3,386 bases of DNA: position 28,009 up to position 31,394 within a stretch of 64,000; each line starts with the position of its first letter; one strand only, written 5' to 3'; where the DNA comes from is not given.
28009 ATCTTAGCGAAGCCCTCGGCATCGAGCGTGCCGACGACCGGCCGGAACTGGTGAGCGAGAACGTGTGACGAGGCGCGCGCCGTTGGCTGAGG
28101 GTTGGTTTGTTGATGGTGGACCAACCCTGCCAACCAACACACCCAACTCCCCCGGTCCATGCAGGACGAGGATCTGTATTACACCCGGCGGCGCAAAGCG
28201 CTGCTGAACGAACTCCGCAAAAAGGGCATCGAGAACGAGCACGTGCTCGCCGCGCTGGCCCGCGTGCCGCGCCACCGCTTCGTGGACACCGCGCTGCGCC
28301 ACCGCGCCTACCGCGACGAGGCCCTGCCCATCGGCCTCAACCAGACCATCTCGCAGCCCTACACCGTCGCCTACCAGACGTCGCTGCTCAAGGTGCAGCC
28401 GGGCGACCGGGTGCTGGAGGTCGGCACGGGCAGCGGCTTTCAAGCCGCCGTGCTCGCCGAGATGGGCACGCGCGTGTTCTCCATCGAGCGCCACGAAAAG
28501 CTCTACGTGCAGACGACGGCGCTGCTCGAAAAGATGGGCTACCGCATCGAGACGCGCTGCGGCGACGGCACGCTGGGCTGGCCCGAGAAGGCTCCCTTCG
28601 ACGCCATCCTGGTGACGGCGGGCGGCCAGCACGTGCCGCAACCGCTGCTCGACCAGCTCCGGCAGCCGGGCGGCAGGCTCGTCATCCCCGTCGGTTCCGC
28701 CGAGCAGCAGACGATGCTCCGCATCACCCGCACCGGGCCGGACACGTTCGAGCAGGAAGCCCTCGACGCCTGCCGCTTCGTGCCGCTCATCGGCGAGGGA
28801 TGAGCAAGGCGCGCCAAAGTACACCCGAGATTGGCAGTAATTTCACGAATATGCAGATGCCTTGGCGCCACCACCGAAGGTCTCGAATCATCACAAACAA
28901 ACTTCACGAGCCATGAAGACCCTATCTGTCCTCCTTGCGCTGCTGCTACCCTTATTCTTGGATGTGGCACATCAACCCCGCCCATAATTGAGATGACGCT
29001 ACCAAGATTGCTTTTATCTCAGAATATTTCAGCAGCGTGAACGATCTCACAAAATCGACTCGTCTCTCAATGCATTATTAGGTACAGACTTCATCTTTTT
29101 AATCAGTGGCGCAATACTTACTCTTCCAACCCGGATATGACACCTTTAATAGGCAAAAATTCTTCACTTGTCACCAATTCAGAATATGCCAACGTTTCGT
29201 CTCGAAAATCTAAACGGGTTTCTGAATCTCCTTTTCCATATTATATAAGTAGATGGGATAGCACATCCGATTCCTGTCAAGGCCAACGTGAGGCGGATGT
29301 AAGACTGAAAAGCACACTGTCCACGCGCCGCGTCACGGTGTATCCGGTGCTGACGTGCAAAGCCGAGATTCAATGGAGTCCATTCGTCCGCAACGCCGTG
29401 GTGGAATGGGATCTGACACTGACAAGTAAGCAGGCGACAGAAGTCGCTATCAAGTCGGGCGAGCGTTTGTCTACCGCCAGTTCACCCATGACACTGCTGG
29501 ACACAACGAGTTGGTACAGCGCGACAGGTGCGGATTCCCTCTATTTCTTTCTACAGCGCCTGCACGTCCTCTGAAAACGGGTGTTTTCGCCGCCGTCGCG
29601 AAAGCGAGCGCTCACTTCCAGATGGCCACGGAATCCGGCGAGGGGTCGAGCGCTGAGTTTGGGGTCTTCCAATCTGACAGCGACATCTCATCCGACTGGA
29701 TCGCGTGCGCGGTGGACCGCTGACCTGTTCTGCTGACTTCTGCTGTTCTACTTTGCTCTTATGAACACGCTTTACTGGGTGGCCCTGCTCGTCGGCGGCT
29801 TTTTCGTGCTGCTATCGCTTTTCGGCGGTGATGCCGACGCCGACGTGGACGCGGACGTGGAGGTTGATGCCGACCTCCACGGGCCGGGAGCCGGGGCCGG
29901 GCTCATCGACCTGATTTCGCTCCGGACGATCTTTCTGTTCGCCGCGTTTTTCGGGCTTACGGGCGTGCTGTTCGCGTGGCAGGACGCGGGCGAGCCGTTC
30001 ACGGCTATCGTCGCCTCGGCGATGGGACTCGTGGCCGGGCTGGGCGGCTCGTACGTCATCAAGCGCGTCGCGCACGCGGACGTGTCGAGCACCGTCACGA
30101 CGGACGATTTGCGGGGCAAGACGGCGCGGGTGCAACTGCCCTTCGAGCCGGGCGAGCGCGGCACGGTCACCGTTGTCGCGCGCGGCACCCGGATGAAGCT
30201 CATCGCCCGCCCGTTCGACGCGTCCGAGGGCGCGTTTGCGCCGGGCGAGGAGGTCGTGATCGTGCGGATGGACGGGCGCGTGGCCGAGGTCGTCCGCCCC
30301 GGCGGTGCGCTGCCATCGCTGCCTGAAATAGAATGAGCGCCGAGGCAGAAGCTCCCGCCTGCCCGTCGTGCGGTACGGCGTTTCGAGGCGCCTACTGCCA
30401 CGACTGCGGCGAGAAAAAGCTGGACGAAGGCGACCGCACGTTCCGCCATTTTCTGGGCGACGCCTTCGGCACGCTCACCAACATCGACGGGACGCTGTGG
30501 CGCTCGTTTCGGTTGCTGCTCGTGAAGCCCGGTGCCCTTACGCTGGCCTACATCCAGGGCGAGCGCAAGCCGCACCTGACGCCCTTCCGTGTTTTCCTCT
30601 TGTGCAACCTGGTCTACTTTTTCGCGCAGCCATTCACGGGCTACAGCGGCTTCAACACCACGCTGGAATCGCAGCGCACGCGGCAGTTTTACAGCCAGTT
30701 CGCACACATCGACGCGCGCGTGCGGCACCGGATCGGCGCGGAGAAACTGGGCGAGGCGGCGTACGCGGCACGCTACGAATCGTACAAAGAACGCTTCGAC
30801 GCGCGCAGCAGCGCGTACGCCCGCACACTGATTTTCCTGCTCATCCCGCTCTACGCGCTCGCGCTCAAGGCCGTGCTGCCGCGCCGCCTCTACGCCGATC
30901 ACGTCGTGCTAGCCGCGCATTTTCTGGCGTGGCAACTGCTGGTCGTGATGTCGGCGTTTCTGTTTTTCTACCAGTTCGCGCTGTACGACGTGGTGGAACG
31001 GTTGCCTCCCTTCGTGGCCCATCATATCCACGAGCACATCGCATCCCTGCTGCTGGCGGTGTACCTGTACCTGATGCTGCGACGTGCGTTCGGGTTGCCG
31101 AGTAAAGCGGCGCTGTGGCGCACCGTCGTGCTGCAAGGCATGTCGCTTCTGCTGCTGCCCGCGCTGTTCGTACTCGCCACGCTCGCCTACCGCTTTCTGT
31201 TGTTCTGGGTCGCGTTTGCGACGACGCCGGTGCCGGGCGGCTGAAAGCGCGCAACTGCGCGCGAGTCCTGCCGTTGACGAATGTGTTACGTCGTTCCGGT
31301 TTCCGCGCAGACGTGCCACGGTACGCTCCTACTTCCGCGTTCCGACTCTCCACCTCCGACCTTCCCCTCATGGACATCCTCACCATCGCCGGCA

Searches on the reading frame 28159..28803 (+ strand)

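Call 107: search_protein_families(library=pfam, proteins=[window:28159-28803:+], max_evalue=0.001)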
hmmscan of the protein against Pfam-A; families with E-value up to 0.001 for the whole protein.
window:28159-28803:+ (214 aa): 4 families
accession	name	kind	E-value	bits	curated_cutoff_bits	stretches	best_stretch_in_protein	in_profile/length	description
PF01135.25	PCMT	-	1.2e-63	215.1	20.3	1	11-212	2-207/210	Protein-L-isoaspartate(D-aspartate) O-methyltransferase (PCMT)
PF13649.12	Methyltransf_25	-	4.4e-07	30.9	27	1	85-167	1-85/97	Methyltransferase domain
PF08241.18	Methyltransf_11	-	9.5e-06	26.6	21.2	1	86-163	1-79/95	Methyltransferase domain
PF00398.26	RrnaAD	-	8.7e-05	22.2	24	1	77-124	26-73/263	Ribosomal RNA adenine dimethylase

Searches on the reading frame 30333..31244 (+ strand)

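Call 107: search_protein_families(library=pfam, proteins=[window:30333-31244:+], max_evalue=0.001)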
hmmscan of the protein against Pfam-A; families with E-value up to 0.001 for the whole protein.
window:30333-31244:+ (303 aa): 1 family
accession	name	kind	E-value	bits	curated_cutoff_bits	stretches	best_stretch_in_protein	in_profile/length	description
PF12412.13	DUF3667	-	8.8e-15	54.4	27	1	52-96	1-45/45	Protein of unknown function (DUF3667)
